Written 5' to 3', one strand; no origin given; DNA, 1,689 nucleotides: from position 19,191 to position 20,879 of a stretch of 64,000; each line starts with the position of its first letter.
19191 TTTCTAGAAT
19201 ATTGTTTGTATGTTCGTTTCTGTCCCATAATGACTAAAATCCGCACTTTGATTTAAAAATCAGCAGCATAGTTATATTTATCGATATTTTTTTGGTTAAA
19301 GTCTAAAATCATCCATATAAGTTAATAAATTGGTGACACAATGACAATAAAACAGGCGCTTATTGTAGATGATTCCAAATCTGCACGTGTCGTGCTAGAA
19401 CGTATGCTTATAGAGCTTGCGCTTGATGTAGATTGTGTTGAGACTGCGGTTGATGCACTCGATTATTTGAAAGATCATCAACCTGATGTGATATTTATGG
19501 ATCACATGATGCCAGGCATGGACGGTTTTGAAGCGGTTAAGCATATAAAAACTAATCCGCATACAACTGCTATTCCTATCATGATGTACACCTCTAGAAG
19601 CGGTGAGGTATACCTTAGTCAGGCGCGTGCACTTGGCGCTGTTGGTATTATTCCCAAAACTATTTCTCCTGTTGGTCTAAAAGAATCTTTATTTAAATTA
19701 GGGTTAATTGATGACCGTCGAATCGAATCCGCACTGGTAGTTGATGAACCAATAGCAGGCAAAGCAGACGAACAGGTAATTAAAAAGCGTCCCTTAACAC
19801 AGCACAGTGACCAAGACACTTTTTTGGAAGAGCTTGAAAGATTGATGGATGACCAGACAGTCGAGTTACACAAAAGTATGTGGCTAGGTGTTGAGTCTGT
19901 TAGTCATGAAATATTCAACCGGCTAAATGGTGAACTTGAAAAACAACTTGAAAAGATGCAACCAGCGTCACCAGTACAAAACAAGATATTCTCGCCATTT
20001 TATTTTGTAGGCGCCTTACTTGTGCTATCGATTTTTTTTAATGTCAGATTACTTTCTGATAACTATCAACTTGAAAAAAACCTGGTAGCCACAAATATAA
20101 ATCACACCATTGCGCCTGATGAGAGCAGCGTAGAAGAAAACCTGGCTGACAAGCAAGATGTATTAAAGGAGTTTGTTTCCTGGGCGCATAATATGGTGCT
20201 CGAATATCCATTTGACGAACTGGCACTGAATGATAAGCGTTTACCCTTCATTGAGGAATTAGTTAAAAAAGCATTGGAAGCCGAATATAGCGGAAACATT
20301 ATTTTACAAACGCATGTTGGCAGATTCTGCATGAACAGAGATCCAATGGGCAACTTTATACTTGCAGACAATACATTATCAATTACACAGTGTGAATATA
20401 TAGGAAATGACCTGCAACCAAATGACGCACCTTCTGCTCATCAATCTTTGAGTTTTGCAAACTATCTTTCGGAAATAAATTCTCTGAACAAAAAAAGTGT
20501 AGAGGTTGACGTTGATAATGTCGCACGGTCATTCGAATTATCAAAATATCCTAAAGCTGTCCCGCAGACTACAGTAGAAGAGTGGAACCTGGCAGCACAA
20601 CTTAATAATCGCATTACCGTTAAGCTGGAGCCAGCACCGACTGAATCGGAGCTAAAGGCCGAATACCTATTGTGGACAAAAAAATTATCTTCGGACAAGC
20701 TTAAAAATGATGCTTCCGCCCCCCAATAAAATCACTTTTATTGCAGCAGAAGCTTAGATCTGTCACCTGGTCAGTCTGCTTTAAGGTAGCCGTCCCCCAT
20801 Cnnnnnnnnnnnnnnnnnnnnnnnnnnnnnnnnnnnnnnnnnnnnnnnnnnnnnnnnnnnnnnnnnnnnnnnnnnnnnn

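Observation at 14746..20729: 1115-aa double glycosyltransferase flanked by two unusual response regulators, with twin palindromes in its leader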

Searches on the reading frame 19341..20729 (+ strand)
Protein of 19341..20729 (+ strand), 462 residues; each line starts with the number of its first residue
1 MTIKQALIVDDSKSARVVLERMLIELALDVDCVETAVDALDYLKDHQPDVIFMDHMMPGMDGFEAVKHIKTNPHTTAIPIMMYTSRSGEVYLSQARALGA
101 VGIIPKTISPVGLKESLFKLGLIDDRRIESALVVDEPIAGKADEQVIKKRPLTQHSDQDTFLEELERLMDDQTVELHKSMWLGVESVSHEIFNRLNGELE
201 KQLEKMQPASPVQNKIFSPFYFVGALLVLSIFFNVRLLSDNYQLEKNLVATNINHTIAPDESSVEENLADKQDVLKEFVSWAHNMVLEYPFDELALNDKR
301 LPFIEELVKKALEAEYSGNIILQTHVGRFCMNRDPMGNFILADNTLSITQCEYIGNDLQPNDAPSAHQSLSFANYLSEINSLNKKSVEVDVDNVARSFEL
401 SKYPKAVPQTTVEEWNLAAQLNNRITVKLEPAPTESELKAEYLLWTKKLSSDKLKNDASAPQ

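Call 6: search_protein_families(library=pfam, proteins=[window:19341-20729:+], max_evalue=0.01)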
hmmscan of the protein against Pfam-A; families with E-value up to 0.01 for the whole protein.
window:19341-20729:+ (462 aa): 2 families
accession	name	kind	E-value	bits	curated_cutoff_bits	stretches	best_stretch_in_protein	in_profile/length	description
PF00072.30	Response_reg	-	5.7e-23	81.7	30.2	1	7-116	2-109/111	Response regulator receiver domain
PF20274.4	cREC_REC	-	0.0046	18.1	27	0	7-75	3-62/88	Cyclic-phosphate processing Receiver domain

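Call 7: search_protein_families(library=ncbifam, proteins=[window:19341-20729:+], max_evalue=0.01)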
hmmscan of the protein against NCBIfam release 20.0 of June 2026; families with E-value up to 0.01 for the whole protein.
window:19341-20729:+ (462 aa): 90 families (the best 25 are shown)
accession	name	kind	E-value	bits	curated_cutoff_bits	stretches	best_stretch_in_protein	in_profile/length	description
NF007135.0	PRK09581.1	equivalog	1.5e-17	63.5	474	1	5-88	4-87/457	PleD family two-component system response regulator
TIGR02154.1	PhoB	equivalog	1.6e-15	57.1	296.2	1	4-112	3-111/226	phosphate regulon transcriptional regulator PhoB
NF001965.0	PRK00742.1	subfamily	1.8e-14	53.7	293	1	5-114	5-115/357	chemotaxis-specific protein-glutamate methyltransferase CheB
NF041367.1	CheY_Halo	equivalog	2e-14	53.9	200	1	7-108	2-101/114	chemotaxis protein CheY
NF007901.0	PRK10610.1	equivalog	5.1e-13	49.3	189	1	6-119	8-122/129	chemotaxis response regulator CheY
NF008176.1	PRK10923.1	equivalog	1.3e-12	47.1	620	1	6-107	6-105/469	nitrogen regulation protein NR(I)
NF008318.0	PRK11107.1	equivalog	1.4e-12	46.6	890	1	6-119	670-783/920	two-component sensor histidine kinase BarA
TIGR01818.1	ntrC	equivalog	1.8e-12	46.8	558.6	1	7-106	2-99/463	nitrogen regulation protein NR(I)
NF009206.0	PRK12555.1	subfamily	2.4e-12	46.5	342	1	7-106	4-104/340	chemotaxis-specific protein-glutamate methyltransferase CheB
NF007969.0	PRK10693.1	equivalog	4.2e-12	45.7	329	1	3-109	7-111/337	two-component system response regulator RssB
NF008469.0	PRK11361.1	equivalog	4.8e-12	45.3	714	1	2-82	3-83/461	acetoacetate metabolism transcriptional regulator AtoC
NF045944.1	ResRegRpaBCyano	equivalog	1.3e-11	44.3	330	1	7-114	1-105/229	response regulator transcription factor RpaB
NF040689.1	MtrAB_MtrA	equivalog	1.4e-11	44.2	300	1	7-107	2-99/219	MtrAB system response regulator MtrA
NF040534.1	resp_reg_YycF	equivalog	2.9e-11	43.1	340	1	5-109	2-103/231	response regulator YycF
NF053854.1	RespRegPhoBBctds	equivalog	4.2e-11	42.6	270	1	7-108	2-102/225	two-component system response regulator PhoB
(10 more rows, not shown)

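Call 73: predict_structure(alignment_id=A6)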
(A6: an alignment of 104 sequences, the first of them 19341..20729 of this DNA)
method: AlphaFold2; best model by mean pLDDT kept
length: 462 residues; sequences in the alignment: 104
mean_pLDDT: 75.7   pTM: 0.41
mean pLDDT of the five models: 75.7, 74.8, 72.4, 71.6, 67.6
residues with pLDDT >= 90: 175; 70-90: 148; 50-70: 63; < 50: 76
segments of 3 or more residues with pLDDT < 50: 126-158, 181-183, 207-217, 250-268, 459-462
pLDDT, mean of each block of 10 residues (from residue 1): 81 91 90 94 93 90 92 91 78 83 86 81 56 30 28 41 57 53 53 72 58 45 79 78 54 32 42 87 93 94 93 90 96 93 94 91 90 88 77 89 92 96 95 74 74 57 42
secondary structure, 60 per line:
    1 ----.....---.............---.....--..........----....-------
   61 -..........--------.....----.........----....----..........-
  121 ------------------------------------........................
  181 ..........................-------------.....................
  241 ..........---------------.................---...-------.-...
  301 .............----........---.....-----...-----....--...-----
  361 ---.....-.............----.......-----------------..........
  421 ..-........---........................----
elements in order: E5-9 H13-25 E29-33 H36-45 E50-53 H62-71 E80-84 H89-97 E102-105 H110-119 H157-206 H220-250 H266-282 E286-288 H298-313 E318-325 E329-333 E339-341 E353-355 H364-367 H370-382 E387-393 H412-422 E424-431 H435-458

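Call 91: fold_search(model_id=the predicted structure, library=pdb)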
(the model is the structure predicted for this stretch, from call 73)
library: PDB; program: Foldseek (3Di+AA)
matches with E <= 10: 1712; with E <= 0.001: 600
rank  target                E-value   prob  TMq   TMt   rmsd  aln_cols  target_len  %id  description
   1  3gl9_B                3.3e-11  1.00  0.25  0.91   1.2       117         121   34  The structure of a histidine kinase-response regulator complex sheds light into two-component signaling and reveals a  (released 2009-10-27)
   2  4ja2                  1.1e-10  1.00  0.25  0.91   1.3       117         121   34  Structural basis of a rationally rewired protein-protein interface (RR468mutant V13P, L14I, I17M and N21V) (released 2013-09-04)
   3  6rh1_C                2.2e-10  1.00  0.25  0.92   1.5       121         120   32  Revisiting pH-gated conformational switch. Complex HK853-RR468 D53A pH 7 (released 2020-02-19)
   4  5uht_B                2.5e-10  1.00  0.25  0.91   1.3       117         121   34  Structure of the Thermotoga maritima HK853-BeF3-RR468 complex at pH 5.0 (released 2017-12-27)
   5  4jav_D                4.4e-10  1.00  0.25  0.91   1.4       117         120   34  Structural basis of a rationally rewired protein-protein interface (HK853wt and RR468mutant V13P, L14I, I17M and N21V) (released 2013-09-04)
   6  3dge_C                4.4e-10  1.00  0.25  0.90   1.4       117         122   34  Structure of a histidine kinase-response regulator complex reveals insights into Two-component signaling and a novel c (released 2009-07-07)
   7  6rh8_C                4.9e-10  1.00  0.25  0.92   1.6       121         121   33  Revisiting pH-gated conformational switch. Complex HK853 mutant H260A -RR468 mutant D53A pH 5.3 (released 2020-02-19)
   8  2a9o                  6.7e-10  1.00  0.24  0.91   1.4       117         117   29  Crystal structures of an activated YycF homologue, the essential response regulator from S.pneumoniae in complex with Be (released 2006-09-26)
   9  3rvr_A                9.1e-10  1.00  0.25  0.87   1.4       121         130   31  Structure of the CheYN59D/E89R Molybdate complex (released 2012-05-09)
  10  3fgz_A                9.1e-10  1.00  0.24  0.84   1.7       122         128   33  Crystal Structure of CheY triple mutant F14E, N59M, E89R complexed with BeF3- and Mn2+ (released 2009-09-22)
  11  3rvr_B                1.4e-09  1.00  0.25  0.86   1.4       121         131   31  Structure of the CheYN59D/E89R Molybdate complex (released 2012-05-09)
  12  6tg7                  1.4e-09  1.00  0.25  0.85   2.0       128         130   31  Crystal structure of the CheY in presence of magnesium (released 2019-12-04)
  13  1u8t_A                1.6e-09  1.00  0.25  0.87   1.4       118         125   30  Crystal structure of CheY D13K Y106W alone and in complex with a FliM peptide (released 2004-10-05)
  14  3f7n_A                1.6e-09  1.00  0.24  0.84   1.7       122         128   32  Crystal Structure of CheY triple mutant F14E, N59M, E89L complexed with BeF3- and Mn2+ (released 2009-09-22)
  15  3rvj_A                1.7e-09  1.00  0.25  0.87   1.4       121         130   30  Structure of the CheY-BeF3 Complex with substitutions at 59 and 89: N59D and E89Q (released 2012-05-09)
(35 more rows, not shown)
